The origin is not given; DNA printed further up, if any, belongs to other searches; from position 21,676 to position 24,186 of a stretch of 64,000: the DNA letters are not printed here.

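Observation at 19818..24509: MBL-hydrolase plus three translationally coupled pilin-like genes, with no pilus ATPase or platform gene nearby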

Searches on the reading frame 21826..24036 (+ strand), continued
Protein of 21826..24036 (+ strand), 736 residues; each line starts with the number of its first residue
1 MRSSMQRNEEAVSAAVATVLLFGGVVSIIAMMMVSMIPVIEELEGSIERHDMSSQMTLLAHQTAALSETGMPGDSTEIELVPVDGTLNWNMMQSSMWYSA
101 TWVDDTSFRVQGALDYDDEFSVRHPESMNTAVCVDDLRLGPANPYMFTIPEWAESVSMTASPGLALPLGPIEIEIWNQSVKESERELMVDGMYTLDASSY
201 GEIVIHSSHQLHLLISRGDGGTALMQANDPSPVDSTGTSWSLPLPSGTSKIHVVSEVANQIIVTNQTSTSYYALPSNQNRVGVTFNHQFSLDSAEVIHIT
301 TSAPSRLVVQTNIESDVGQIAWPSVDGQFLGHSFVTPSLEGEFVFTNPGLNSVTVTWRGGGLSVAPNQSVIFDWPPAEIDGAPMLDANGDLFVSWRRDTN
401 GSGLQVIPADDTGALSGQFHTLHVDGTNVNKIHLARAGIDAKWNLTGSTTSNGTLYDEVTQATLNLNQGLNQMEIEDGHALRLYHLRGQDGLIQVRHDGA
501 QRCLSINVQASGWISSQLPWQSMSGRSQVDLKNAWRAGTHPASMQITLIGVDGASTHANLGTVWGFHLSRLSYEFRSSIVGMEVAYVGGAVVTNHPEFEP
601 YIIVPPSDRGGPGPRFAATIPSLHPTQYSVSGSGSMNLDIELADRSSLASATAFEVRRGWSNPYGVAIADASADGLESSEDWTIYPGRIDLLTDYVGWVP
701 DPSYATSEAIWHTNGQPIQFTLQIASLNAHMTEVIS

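Call 46: find_encoding_contigs(protein=P0439, flank=10000, max_places=2)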
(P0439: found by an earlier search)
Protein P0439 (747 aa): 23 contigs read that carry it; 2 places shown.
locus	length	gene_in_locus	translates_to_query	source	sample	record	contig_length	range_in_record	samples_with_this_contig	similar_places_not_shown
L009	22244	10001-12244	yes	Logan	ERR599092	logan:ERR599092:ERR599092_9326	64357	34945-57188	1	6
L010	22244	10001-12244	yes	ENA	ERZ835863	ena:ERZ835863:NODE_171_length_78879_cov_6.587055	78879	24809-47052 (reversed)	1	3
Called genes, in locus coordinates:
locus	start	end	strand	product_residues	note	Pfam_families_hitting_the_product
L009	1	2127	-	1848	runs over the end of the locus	-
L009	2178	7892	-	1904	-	-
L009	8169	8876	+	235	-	PF00753:Lactamase_B, PF12706:Lactamase_B_2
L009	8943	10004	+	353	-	-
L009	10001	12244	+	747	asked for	-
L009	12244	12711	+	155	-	-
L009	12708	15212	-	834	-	PF13191:AAA_16 (weak), PF13176:TPR_7 (faint), PF00515:TPR_1 (faint), PF13424:TPR_12, PF09976:TPR_21 (weak), PF17874:TPR_MalT, PF13424:TPR_12 (weak), PF13432:TPR_16 (weak), +4 more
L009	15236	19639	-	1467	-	PF13229:Beta_helix (weak), PF17957:Big_7 (weak)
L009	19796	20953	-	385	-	PF00082:Peptidase_S8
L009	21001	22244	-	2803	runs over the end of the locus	?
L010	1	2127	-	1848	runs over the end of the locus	-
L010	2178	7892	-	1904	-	-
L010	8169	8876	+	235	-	PF00753:Lactamase_B, PF12706:Lactamase_B_2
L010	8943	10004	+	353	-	-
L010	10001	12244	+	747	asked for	-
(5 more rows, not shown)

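Call 47: find_encoding_contigs(protein=P0252, flank=10000, max_places=1)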
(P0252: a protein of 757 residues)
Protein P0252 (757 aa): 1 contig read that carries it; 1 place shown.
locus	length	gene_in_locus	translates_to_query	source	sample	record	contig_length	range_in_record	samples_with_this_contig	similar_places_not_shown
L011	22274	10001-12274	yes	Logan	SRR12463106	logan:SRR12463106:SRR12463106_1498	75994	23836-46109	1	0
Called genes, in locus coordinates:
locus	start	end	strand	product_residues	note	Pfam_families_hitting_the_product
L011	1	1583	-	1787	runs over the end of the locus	-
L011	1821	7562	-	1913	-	-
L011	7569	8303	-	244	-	-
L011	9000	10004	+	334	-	-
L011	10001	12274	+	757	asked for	-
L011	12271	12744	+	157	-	-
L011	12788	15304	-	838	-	PF13191:AAA_16, PF13401:AAA_22, PF13428:TPR_14 (faint), PF17874:TPR_MalT (weak), PF13424:TPR_12, PF14938:SNAP (weak), PF13424:TPR_12, PF17874:TPR_MalT (weak), +8 more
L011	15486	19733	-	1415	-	PF13229:Beta_helix, PF17957:Big_7 (weak)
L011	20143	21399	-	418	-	PF00082:Peptidase_S8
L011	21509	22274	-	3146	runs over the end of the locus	PF02516:STT3, PF13620:CarboxypepD_reg (weak)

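Call 48: find_encoding_contigs(protein=P0433, flank=10000, max_places=1)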
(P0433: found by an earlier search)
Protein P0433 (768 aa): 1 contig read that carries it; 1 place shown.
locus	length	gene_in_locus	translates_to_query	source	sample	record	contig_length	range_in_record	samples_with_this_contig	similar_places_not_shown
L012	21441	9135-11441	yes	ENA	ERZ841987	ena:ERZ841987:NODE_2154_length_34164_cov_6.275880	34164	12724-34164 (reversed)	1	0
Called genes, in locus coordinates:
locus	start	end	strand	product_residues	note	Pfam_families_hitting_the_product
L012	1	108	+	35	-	?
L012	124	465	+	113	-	-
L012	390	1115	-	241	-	-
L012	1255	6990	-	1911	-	-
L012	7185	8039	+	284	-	PF00753:Lactamase_B, PF23023:Anti-Pycsar_Apyc1, PF12706:Lactamase_B_2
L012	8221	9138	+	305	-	-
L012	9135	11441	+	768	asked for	-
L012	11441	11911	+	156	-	-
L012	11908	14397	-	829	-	PF13191:AAA_16, PF13401:AAA_22 (faint), PF07719:TPR_2 (faint), PF07721:TPR_4 (faint), PF13181:TPR_8 (faint), PF13428:TPR_14 (faint), PF17874:TPR_MalT, PF13424:TPR_12, +4 more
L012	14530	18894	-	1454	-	PF17957:Big_7 (weak)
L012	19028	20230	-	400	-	PF00082:Peptidase_S8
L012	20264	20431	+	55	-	-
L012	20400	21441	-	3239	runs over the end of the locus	PF02516:STT3, PF13620:CarboxypepD_reg (faint)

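Call 68: search_protein_families(library=pfam, proteins=[L009:8943-10004:+, L009:10001-12244:+, L009:12244-12711:+, L011:8985-10004:+, L011:10001-12274:+, L011:12271-12744:+, L012:8104-9138:+, L012:9135-11441:+, L012:11441-11911:+], max_evalue=0.1)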
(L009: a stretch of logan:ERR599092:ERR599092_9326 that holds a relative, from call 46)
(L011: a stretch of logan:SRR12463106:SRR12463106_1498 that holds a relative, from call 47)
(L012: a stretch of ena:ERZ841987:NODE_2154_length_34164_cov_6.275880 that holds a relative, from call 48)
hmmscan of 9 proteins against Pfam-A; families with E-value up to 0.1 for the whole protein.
L009:8943-10004:+ (353 aa): 1 family
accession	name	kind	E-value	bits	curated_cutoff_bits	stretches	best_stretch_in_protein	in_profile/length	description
PF07790.16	Pilin_N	-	0.059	14.7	25.2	0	11-38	1-28/78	Archaeal Type IV pilin, N-terminal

L009:10001-12244:+ (747 aa): 1 family
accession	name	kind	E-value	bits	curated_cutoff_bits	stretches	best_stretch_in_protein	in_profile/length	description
PF23960.2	DUF7289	-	0.00053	20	27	1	11-80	2-71/238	Family of unknown function (DUF7289)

L009:12244-12711:+ (155 aa): 0 families

L011:8985-10004:+ (339 aa): 3 families
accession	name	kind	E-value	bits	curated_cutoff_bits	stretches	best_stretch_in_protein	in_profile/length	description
PF23960.2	DUF7289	-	0.00039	20.5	27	1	5-70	2-69/238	Family of unknown function (DUF7289)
PF07790.16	Pilin_N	-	0.012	16.9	25.2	1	5-29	2-25/78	Archaeal Type IV pilin, N-terminal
PF23958.1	DUF7287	-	0.031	15.3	27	1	9-63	11-63/157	Family of unknown function (DUF7287)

L011:10001-12274:+ (757 aa): 0 families

L011:12271-12744:+ (157 aa): 1 family
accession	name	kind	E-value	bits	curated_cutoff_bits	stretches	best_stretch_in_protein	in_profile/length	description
PF23928.1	DUF7266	-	2.1e-05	24.7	27.6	1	11-149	4-141/145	Family of unknown function (DUF7266)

L012:8104-9138:+ (344 aa): 2 families
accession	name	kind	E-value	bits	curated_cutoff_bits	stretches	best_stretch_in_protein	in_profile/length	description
PF23960.2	DUF7289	-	0.00014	22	27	1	14-73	1-60/238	Family of unknown function (DUF7289)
PF18705.7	DUF5643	-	0.087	13.2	34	0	112-179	9-64/115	Family of unknown function (DUF5643)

L012:9135-11441:+ (768 aa): 1 family
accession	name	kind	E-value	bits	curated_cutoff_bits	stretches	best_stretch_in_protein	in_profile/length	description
PF23960.2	DUF7289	-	0.0021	18.1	27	1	10-80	2-72/238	Family of unknown function (DUF7289)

L012:11441-11911:+ (156 aa): 1 family
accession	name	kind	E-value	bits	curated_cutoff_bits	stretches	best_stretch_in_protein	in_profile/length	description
PF23928.1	DUF7266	-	0.0065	16.6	27.6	1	8-150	2-143/145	Family of unknown function (DUF7266)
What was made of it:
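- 20744..21829 (+): pil361: 361-aa pilin-like protein. Predicted class III leader is residues 1-27 (nt 20744-20824), with cleavage RA|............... It has Glu at +3 and one N-terminal hydrophobic helix; the rest has no recognised family. The same families are hit by divergent orthologues (call 68).
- On Archaeal class III signal peptide / type IV pilin-like proteins (Pilin_N PF07790, TIGR02537): Orthologues score 14.7-16.9 bits (call 68).
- On DUF7289 (PF23960): Orthologues score 18-22 bits (call 68).
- On DUF7266 (PF23928): The L011 orthologue scores 24.7 bits over model positions 4-141, and L012 scores 16.6 bits over 2-143 (call 68).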

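Call 70: find_related_loci(query=A7, collection=genome_contigs, flank=10000)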
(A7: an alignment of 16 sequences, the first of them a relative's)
Query A7 (157 aa) in genome_contigs; peptide patterns used: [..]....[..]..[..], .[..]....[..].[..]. (x = any residue, [..] = any of these).
514 stretches matched a pattern; 251 encode a relative of the query (tblastn E <= 1e-3); the best 80 are kept; 80 distinct loci.
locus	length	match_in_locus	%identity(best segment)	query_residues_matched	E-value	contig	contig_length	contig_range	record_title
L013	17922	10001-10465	52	1-155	1e-49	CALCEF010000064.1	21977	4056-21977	MAG TPA_asm: uncultured euryarchaeote isolate ERR598975_bin.65_CONCOCT_v1.1_MAG genome assembly, contig: ERZ833381.282,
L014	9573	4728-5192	52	1-155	4e-49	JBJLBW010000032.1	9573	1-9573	MAG: Candidatus Poseidoniales archaeon isolate LRMED-029 MGIIb-P-LRMED-029-C22102, whole genome shotgun sequence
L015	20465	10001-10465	54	1-155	2e-48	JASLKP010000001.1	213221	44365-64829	MAG: Candidatus Thalassarchaeaceae archaeon isolate ETNP1_MAG_34 NODE_1_length_213221_cov_5.752519, whole genome shotgun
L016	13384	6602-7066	52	1-155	5e-48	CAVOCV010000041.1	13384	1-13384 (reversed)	MAG: Candidatus Thalassarchaeaceae archaeon isolate CBN3_331.39 genome assembly, contig: Ga0302139_10001034, whole genom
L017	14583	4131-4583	50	5-155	9e-48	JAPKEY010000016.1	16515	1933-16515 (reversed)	MAG: Candidatus Poseidoniales archaeon isolate ANT-128 NODE_1938_length_16515_cov_4.424180, whole genome shotgun sequenc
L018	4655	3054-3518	52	1-155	2e-47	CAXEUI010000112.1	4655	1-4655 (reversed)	MAG TPA_asm: uncultured Candidatus Poseidoniales archaeon isolate ERR599072_binner12_Refined_11 genome assembly, contig:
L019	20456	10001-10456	50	4-155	2e-46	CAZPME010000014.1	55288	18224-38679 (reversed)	MAG TPA_asm: uncultured Candidatus Poseidoniales archaeon isolate SRP260945_co1_349 genome assembly, contig: NODE_701_le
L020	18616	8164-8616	49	5-155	2e-46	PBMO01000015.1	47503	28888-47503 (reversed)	MAG: Methanobacteriota archaeon isolate SP210 46569, whole genome shotgun sequence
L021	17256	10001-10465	47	1-155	4e-46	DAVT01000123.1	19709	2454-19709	MAG TPA_asm: Euryarchaeota archaeon UBA501 UBA501_contig_25484, whole genome shotgun sequence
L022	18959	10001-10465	52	1-155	3e-46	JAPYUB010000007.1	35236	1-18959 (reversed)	MAG: Candidatus Thalassarchaeaceae archaeon isolate PW8.concoct.221 PW8_1441_length_35236_cov_7.811773, whole genome sho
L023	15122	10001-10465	50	1-155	4e-46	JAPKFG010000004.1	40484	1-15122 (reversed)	MAG: Candidatus Poseidoniales archaeon isolate ANT-136 NODE_370_length_40484_cov_12.583962, whole genome shotgun sequenc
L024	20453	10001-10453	49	5-155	8e-46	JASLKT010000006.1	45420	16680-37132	MAG: Candidatus Thalassarchaeaceae archaeon isolate ETNP1_MAG_7 NODE_6_length_45420_cov_14.012262, whole genome shotgun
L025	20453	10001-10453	49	5-155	9e-46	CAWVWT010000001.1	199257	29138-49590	MAG TPA_asm: uncultured Candidatus Poseidoniales archaeon isolate ERR3589563_binner12_51 genome assembly, contig: ERZ746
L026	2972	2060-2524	50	1-155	2e-45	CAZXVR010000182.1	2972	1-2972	MAG TPA_asm: uncultured Candidatus Poseidoniales archaeon isolate SRP077602_co4_142 genome assembly, contig: NODE_74373_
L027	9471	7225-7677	50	5-155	2e-45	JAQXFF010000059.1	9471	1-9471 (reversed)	MAG: Candidatus Thalassarchaeaceae archaeon isolate cluster2-bin.256 k141_3515628, whole genome shotgun sequence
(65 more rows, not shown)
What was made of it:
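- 251 GTDB species representatives carry a pil158 relative (call 70).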

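Call 80: search_solved_structures(query=A4, max_evalue=5)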
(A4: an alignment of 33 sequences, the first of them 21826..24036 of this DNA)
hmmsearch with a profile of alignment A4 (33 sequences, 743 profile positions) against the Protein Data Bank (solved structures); distinct sequences matched with E-value up to 5: 0.

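Call 81: search_solved_structures(query=A7, max_evalue=5)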
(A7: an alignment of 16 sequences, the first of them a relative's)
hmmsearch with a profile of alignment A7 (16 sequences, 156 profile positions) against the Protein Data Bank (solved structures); distinct sequences matched with E-value up to 5: 6.
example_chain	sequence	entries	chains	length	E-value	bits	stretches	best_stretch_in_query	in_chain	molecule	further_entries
7zoh_A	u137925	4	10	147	0.0087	19.3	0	126-155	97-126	Glycoside hydrolase family 18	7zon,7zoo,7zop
6xi1_AAA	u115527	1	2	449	0.011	19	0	64-142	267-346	Flagellin hook IN motif family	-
7zoi_A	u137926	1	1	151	0.013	18.8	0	127-155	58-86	Glycoside hydrolase family 18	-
8un1_B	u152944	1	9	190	0.35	14.1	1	50-79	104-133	T33-ml23-redesigned-tandem-BMC-T-fold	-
8c24_A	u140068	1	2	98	0.38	14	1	40-76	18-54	Toxin ParE1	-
8uf0_B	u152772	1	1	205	0.41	13.9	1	50-79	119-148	T33-ml23-redesigned-tandem-BMC-T-fold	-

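Call 93: search_dna_similar(query=L011:12271-12744:+, collection=plasmids, mode=protein, max_evalue=10, max_rows=15)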
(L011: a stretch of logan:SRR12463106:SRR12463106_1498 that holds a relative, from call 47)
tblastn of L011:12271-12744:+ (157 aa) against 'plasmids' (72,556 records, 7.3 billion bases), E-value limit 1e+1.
No match.
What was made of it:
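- Tried and rejected: tblastn of the most DUF7266-like orthologue against PLSDB plasmids, meant to reach a haloarchaeal locus and read its neighbours, found nothing (call 93).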
